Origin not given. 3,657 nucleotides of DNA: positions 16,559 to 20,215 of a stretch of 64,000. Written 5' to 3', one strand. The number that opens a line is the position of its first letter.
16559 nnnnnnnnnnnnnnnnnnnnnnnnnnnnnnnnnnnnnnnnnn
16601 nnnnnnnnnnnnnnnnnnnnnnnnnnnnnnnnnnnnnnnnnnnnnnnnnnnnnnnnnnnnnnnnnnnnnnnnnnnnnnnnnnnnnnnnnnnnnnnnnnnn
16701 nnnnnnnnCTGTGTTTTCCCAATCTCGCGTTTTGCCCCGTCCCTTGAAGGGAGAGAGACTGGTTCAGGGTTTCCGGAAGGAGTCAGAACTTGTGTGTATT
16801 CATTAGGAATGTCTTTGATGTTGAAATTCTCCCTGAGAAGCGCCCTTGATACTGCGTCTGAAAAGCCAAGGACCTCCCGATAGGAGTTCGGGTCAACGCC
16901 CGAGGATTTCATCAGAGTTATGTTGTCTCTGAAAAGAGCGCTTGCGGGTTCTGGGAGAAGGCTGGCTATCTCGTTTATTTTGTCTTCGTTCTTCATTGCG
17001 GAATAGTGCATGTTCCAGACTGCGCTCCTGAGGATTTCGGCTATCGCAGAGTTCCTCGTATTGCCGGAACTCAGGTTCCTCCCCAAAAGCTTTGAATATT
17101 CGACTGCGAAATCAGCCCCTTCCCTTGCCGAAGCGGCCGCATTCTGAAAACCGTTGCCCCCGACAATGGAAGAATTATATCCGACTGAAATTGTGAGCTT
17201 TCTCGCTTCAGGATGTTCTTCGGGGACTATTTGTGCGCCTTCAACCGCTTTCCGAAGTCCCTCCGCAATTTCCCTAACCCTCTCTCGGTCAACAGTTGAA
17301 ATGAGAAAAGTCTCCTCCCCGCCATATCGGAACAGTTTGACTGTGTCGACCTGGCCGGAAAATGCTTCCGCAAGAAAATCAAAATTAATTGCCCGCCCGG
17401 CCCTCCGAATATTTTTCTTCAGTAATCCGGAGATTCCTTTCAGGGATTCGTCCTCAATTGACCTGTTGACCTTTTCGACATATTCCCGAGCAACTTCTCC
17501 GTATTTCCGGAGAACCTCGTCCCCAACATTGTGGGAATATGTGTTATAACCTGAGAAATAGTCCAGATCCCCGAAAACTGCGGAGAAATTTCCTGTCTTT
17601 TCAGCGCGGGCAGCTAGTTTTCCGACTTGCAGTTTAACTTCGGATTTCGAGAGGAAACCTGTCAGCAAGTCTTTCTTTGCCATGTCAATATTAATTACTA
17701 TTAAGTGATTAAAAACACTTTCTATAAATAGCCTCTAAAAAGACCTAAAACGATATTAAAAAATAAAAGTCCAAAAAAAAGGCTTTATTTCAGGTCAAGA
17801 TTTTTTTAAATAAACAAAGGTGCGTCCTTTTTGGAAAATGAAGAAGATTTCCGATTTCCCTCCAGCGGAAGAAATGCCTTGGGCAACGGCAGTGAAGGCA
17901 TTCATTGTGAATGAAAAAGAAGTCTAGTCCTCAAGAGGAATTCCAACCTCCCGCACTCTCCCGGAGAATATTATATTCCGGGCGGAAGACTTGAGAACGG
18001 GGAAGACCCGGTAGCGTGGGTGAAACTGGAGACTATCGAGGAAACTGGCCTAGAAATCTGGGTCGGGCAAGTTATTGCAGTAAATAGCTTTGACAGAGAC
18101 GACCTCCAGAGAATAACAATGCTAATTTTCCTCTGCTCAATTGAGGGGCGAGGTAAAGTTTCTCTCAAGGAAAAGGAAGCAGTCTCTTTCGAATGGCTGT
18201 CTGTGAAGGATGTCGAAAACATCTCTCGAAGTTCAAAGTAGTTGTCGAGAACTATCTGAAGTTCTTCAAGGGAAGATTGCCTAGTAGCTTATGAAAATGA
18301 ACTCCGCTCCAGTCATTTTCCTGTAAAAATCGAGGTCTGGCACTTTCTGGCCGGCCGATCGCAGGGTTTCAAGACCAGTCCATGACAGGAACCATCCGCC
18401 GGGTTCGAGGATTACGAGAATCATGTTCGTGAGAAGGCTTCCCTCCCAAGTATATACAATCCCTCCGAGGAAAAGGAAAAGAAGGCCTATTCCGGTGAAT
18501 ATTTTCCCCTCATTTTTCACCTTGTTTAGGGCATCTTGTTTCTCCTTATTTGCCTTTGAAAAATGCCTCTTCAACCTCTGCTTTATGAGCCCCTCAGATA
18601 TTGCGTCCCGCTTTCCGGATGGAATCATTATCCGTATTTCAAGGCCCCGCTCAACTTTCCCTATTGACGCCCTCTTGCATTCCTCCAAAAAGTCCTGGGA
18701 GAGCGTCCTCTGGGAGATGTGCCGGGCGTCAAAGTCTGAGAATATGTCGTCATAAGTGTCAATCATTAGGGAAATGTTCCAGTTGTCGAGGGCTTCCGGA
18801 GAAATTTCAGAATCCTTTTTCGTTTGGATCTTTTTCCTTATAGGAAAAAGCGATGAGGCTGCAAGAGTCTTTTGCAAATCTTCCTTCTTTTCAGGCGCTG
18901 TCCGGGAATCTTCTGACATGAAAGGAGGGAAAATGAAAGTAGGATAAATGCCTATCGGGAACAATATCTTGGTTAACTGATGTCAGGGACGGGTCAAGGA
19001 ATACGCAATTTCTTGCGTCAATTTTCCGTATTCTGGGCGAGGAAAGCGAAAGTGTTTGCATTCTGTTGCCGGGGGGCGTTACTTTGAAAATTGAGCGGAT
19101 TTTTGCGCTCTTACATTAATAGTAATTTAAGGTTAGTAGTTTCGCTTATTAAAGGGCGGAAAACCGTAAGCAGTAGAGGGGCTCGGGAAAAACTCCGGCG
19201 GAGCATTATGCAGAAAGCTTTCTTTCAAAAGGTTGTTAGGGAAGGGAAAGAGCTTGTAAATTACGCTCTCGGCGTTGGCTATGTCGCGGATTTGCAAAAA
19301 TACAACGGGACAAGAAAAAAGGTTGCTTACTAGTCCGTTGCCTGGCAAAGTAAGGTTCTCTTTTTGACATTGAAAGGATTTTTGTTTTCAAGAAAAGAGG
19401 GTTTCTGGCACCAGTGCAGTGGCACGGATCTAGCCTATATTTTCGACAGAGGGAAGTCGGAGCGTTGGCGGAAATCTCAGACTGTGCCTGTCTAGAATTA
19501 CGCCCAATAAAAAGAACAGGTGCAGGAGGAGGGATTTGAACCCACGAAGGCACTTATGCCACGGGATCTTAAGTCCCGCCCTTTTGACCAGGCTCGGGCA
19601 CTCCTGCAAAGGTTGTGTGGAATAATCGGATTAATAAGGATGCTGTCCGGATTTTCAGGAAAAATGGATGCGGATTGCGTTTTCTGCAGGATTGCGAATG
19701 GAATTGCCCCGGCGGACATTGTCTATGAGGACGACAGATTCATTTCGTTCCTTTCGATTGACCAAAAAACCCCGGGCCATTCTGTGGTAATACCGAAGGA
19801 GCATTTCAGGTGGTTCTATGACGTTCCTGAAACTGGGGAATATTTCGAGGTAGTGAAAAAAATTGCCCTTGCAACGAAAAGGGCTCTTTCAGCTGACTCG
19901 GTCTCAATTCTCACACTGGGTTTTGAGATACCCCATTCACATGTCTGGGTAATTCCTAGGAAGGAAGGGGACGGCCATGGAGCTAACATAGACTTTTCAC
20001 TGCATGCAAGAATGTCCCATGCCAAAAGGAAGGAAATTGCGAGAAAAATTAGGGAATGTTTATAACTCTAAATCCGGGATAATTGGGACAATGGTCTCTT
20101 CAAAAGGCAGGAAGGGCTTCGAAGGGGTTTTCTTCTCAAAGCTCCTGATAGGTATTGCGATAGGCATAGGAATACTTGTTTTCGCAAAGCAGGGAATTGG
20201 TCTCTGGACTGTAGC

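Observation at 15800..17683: Tandem GGDEF (diguanylate cyclase-like) protein in an unmistakably archaeal context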

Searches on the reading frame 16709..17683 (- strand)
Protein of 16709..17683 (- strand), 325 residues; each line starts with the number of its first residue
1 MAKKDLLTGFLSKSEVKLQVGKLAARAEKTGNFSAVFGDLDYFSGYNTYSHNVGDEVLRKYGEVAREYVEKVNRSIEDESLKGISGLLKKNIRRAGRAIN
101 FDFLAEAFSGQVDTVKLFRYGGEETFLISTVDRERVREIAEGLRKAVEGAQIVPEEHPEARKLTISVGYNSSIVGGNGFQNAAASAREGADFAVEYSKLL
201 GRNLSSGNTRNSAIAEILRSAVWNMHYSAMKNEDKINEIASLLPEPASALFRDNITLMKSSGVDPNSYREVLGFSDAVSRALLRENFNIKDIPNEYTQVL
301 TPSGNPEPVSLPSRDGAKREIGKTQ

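Call 57: predict_structure(alignment_id=A3)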
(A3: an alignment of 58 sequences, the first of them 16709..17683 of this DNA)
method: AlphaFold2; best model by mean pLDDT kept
length: 325 residues; sequences in the alignment: 58
mean_pLDDT: 84.1   pTM: 0.74
mean pLDDT of the five models: 84.1, 83.1, 81.7, 81.5, 81.3
residues with pLDDT >= 90: 138; 70-90: 150; 50-70: 20; < 50: 17
segments of 3 or more residues with pLDDT < 50: 310-325
pLDDT, mean of each block of 10 residues (from residue 1): 91 91 87 93 91 95 96 91 83 72 71 87 78 90 97 91 94 86 89 88 84 76 88 93 93 92 85 84 85 79 52 42 36
secondary structure, 60 per line:
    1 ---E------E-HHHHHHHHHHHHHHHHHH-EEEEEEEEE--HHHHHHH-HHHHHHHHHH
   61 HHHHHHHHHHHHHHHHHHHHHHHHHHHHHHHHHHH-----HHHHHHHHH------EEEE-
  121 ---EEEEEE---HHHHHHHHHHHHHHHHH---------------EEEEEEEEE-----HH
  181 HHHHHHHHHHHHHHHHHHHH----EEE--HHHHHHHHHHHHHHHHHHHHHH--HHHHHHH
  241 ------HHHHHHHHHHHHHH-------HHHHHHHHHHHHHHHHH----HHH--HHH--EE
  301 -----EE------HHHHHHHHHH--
elements in order: H13-30 E32-40 H43-49 H51-95 H101-109 E116-119 E124-129 H133-149 E165-173 H179-200 E205-207 H210-231 H234-240 H247-260 H268-284 H314-323

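Call 65: fold_search(model_id=the predicted structure, library=pdb)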
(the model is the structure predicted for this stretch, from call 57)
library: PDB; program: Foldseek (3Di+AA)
matches with E <= 10: 562; with E <= 0.001: 95
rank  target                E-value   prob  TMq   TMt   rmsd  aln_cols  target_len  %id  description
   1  9t28                  7.2e-11  1.00  0.45  0.84   4.8       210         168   23  WspR response regulator with crystallization epitope mutations G306D:G308D (released 2025-12-10)
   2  3i5c_A                1.3e-10  1.00  0.45  0.73   4.8       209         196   24  Crystal structure of a fusion protein containing the leucine zipper of GCN4 and the GGDEF domain of WspR from Pseudomo (released 2009-08-18)
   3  3i5c_B                2.6e-10  1.00  0.44  0.70   5.0       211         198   24  Crystal structure of a fusion protein containing the leucine zipper of GCN4 and the GGDEF domain of WspR from Pseudomo (released 2009-08-18)
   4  6tts_A                3.8e-10  1.00  0.45  0.81   4.3       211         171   22  Crystal structure of the GGDEF domain of DgcB from Caulobacter crescentus in complex with c-di-GMP (released 2021-01-13)
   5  6hbz_B                6.5e-10  1.00  0.44  0.53   4.7       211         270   25  Bdellovibrio bacteriovorus DgcB Full-length (released 2019-08-28)
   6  3i5b_A                9.0e-10  1.00  0.45  0.82   5.5       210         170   25  Crystal structure of the isolated GGDEF domain of WpsR from Pseudomonas aeruginosa (released 2009-08-18)
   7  5xgb                  1.2e-09  1.00  0.50  0.30   4.6       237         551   22  Crystal structure of the PAS-GGDEF-EAL domain of PA0861 from Pseudomonas aeruginosa (released 2017-12-20)
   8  3i5b_B                1.3e-09  1.00  0.45  0.82   4.9       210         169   24  Crystal structure of the isolated GGDEF domain of WpsR from Pseudomonas aeruginosa (released 2009-08-18)
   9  5xgd                  1.4e-09  1.00  0.49  0.30   4.4       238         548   21  Crystal structure of the PAS-GGDEF-EAL domain of PA0861 from Pseudomonas aeruginosa in complex with GTP (released 2017-12-20)
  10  6tts_B                1.5e-09  1.00  0.44  0.79   3.1       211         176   22  Crystal structure of the GGDEF domain of DgcB from Caulobacter crescentus in complex with c-di-GMP (released 2021-01-13)
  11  3ign                  1.6e-09  1.00  0.44  0.82   4.2       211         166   25  Crystal Structure of the GGDEF domain from Marinobacter aquaeolei diguanylate cyclase complexed with c-di-GMP - Northeas (released 2009-08-11)
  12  6d9m                  2.2e-09  1.00  0.45  0.45   3.1       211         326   23  T4-Lysozyme fusion to Geobacter GGDEF (released 2019-04-10)
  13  5xge                  2.6e-09  1.00  0.50  0.30   4.3       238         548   21  Crystal structure of the PAS-GGDEF-EAL domain of PA0861 from Pseudomonas aeruginosa in complex with cyclic di-GMP (released 2017-12-20)
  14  9g86_A                2.8e-09  1.00  0.43  0.32   4.8       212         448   24  Structure of Response regulator PleD in complex with c-diGMP and pppGpp (released 2025-08-06)
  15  2wb4_A                2.9e-09  1.00  0.44  0.32   5.0       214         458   26  activated diguanylate cyclase PleD in complex with c-di-GMP (released 2010-04-21)
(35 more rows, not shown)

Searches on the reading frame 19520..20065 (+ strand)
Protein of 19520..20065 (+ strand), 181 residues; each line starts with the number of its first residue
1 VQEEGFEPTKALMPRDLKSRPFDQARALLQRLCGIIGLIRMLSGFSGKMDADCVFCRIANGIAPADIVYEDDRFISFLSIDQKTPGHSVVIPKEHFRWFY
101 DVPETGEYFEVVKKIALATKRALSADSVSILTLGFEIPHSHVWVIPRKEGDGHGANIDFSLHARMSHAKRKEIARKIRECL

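Call 3: search_protein_families(library=pfam, proteins=[window:19520-20065:+], max_evalue=0.01)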
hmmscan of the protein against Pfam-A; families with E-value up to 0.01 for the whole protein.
window:19520-20065:+ (181 aa): 2 families
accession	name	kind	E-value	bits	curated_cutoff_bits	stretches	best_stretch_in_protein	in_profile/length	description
PF01230.28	HIT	-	5.6e-14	53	21.5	1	63-149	4-97/98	HIT domain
PF11969.13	DcpS_C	-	1e-08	36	24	1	53-138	2-89/114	Scavenger mRNA decapping enzyme C-term binding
